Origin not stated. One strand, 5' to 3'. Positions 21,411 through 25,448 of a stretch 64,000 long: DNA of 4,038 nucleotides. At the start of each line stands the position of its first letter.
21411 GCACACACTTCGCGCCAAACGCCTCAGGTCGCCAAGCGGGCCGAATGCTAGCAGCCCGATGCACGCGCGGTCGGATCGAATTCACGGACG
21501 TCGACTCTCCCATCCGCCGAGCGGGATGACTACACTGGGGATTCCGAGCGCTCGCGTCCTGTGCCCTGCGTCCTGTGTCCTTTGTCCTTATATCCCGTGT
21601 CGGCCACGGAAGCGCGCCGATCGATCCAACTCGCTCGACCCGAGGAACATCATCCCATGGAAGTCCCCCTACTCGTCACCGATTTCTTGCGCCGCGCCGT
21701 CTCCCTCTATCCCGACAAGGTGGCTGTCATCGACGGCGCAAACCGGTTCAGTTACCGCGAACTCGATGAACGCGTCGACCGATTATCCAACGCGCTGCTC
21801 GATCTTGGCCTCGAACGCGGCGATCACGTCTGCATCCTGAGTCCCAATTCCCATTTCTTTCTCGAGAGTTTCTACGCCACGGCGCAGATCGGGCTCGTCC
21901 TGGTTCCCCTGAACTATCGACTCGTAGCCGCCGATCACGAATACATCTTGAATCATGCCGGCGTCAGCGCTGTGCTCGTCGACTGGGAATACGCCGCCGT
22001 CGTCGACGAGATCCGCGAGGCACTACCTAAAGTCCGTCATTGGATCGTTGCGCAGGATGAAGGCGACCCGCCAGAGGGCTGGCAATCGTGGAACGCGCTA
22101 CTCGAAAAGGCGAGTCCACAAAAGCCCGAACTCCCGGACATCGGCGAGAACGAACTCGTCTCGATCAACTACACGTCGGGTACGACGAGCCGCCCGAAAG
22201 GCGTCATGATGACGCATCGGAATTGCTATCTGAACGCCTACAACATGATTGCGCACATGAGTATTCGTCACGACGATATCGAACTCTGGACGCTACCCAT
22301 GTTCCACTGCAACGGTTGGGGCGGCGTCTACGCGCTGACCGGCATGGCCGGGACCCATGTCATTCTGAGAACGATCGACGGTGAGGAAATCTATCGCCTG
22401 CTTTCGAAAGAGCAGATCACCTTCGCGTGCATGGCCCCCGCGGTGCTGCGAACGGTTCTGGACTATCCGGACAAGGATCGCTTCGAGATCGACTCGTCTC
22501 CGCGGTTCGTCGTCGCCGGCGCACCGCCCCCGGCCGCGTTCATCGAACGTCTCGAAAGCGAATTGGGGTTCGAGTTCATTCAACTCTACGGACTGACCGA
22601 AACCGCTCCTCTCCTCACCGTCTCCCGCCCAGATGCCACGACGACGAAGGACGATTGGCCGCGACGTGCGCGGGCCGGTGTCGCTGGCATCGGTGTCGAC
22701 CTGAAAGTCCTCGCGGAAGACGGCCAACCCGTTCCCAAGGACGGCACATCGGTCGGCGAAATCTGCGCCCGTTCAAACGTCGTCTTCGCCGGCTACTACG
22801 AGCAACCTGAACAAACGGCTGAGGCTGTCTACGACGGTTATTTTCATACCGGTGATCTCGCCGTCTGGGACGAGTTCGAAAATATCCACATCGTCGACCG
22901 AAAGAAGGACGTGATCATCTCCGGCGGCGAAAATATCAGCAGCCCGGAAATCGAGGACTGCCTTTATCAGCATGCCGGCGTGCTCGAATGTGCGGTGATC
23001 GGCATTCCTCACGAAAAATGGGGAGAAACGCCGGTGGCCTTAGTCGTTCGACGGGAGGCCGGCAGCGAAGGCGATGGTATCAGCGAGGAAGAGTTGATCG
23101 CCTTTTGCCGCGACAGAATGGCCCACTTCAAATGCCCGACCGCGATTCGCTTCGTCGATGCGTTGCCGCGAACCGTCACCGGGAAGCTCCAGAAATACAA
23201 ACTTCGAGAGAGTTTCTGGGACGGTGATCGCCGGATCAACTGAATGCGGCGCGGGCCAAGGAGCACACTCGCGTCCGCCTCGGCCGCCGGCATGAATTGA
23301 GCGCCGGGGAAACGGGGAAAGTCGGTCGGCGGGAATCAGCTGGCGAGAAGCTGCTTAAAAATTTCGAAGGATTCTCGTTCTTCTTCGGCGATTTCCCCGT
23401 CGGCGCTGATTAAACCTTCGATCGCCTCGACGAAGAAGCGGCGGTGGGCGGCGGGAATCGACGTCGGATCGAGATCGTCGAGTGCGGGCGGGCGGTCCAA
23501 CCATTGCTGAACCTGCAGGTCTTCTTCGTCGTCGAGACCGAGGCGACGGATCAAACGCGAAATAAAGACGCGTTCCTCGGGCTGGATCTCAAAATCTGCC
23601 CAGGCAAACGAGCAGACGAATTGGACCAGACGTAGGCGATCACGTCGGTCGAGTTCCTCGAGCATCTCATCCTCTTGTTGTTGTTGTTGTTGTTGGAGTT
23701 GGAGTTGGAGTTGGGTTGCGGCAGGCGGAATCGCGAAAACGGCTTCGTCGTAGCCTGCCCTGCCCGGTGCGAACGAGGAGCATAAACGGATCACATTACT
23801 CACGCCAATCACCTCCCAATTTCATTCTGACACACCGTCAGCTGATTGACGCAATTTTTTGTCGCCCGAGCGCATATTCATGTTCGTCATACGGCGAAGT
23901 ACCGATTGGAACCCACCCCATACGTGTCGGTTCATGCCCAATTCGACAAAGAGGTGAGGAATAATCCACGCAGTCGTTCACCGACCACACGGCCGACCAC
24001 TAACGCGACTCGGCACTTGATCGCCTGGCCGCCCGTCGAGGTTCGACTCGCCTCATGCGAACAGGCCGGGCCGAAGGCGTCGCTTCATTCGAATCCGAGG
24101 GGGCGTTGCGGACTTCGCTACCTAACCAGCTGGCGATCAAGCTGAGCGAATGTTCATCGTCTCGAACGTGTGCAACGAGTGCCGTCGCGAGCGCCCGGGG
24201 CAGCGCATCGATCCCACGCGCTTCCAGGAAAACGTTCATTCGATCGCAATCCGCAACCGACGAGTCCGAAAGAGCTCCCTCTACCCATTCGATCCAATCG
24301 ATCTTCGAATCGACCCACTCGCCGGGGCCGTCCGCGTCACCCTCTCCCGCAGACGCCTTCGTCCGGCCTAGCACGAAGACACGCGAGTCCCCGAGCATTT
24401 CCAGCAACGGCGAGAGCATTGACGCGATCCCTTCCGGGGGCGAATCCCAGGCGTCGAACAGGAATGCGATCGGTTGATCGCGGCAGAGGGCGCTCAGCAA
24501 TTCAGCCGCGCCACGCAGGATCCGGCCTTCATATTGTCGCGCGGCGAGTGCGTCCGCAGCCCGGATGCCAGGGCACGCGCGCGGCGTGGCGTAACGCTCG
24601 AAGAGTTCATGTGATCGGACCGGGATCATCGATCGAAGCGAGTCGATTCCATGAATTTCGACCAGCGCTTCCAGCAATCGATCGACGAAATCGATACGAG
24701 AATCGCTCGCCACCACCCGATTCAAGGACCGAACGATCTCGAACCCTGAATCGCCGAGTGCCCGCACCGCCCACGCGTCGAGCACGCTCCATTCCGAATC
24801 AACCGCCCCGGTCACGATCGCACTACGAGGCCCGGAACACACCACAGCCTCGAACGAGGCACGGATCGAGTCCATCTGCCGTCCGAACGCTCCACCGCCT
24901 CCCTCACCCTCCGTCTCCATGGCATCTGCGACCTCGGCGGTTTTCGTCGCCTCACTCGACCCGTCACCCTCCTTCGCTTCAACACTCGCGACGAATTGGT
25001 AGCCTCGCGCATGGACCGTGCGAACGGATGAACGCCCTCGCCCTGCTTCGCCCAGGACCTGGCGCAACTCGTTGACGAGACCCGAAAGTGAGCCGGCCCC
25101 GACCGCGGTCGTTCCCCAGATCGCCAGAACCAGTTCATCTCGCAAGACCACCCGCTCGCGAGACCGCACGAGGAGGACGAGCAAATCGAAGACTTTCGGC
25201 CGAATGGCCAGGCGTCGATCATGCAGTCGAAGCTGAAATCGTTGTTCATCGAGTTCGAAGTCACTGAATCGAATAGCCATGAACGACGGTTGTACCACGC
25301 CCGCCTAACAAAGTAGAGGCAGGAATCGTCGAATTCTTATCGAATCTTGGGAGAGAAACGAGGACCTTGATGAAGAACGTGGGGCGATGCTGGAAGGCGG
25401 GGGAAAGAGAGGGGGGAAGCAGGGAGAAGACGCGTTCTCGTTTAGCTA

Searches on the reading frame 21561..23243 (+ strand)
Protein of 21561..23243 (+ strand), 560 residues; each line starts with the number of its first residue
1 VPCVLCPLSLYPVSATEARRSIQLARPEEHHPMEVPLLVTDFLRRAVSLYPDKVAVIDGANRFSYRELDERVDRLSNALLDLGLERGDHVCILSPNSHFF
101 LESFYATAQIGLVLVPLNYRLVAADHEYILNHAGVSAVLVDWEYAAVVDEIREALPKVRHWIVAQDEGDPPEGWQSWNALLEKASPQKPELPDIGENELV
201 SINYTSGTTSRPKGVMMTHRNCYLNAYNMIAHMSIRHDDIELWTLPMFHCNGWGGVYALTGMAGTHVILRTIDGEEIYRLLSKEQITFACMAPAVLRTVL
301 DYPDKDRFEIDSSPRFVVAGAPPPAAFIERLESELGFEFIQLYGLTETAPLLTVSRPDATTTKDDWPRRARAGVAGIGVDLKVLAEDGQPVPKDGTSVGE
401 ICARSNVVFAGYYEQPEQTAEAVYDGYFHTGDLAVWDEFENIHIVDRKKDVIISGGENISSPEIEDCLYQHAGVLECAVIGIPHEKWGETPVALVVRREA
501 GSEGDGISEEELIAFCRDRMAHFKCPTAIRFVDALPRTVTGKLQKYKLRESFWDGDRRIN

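Call 55: search_protein_families(library=pfam, proteins=[window:21561-23243:+], max_evalue=0.00001)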
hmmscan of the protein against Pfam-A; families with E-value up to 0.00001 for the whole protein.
window:21561-23243:+ (560 aa): 2 families
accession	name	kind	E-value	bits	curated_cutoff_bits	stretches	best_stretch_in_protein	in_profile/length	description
PF00501.34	AMP-binding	-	1.4e-84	284.5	29.9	1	44-413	2-384/384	AMP-binding enzyme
PF13193.12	AMP-binding_C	-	3.2e-23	82.9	24.5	1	463-542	1-76/76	AMP-binding enzyme C-terminal domain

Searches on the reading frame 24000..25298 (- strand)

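Call 80: search_protein_families(library=pfam, proteins=[window:24000-25298:-], max_evalue=0.0001)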
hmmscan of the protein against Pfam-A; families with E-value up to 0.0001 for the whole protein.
window:24000-25298:- (432 aa): 1 family
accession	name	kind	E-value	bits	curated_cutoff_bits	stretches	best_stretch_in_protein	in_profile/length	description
PF00486.34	Trans_reg_C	-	8.7e-12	45.4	26.2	1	29-102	3-77/77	Transcriptional regulatory protein, C terminal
